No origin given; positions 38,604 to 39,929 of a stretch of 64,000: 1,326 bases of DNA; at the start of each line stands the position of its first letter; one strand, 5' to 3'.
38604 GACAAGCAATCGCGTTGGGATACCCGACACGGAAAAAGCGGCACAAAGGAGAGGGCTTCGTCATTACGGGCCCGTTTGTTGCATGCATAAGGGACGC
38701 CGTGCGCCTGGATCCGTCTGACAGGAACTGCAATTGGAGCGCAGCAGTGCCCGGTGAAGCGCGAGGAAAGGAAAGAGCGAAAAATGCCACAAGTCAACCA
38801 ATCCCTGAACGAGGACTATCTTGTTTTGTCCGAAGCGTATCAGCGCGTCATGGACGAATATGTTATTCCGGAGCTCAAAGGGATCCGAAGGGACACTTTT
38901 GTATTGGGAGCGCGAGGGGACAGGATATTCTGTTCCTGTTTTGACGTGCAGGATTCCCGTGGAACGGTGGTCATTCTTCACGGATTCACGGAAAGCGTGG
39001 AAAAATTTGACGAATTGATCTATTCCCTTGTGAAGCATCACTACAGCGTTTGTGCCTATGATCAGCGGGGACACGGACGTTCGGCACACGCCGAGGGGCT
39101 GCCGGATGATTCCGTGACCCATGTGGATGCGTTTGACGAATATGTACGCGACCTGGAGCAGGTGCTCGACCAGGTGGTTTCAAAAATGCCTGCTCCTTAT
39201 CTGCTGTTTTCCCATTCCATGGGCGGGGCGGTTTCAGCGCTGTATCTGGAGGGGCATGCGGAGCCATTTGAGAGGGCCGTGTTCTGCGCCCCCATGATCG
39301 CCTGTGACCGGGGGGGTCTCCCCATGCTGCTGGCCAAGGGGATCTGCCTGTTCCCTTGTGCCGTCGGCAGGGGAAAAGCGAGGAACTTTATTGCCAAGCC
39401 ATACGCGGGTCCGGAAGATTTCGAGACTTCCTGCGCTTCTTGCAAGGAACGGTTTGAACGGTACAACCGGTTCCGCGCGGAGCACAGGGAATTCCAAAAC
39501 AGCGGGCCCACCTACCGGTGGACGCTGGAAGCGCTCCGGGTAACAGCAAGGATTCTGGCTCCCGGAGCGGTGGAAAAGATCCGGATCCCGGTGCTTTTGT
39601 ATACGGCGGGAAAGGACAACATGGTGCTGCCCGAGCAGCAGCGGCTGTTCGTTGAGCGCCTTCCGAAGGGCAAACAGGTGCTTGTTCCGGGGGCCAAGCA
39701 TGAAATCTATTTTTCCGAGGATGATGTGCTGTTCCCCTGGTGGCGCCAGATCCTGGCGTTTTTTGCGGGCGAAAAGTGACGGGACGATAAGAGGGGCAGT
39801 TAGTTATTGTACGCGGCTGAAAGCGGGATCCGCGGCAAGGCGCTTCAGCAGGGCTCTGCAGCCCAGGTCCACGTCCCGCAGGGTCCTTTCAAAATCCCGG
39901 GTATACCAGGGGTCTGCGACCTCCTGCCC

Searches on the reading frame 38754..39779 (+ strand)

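Call 56: search_protein_families(library=pfam, proteins=[window:38754-39779:+])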
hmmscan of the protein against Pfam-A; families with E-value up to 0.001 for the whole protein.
window:38754-39779:+ (341 aa): 3 families
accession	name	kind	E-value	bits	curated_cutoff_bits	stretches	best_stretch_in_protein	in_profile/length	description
PF12146.15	Hydrolase_4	-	4.8e-42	144.3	27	1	67-320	2-236/239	Serine aminopeptidase, S33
PF00561.26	Abhydrolase_1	-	8.7e-24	85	25.8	1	71-322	2-244/245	alpha/beta hydrolase fold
PF12697.13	Abhydrolase_6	-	3.1e-18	67.7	26.3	1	72-324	1-212/217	Alpha/beta hydrolase family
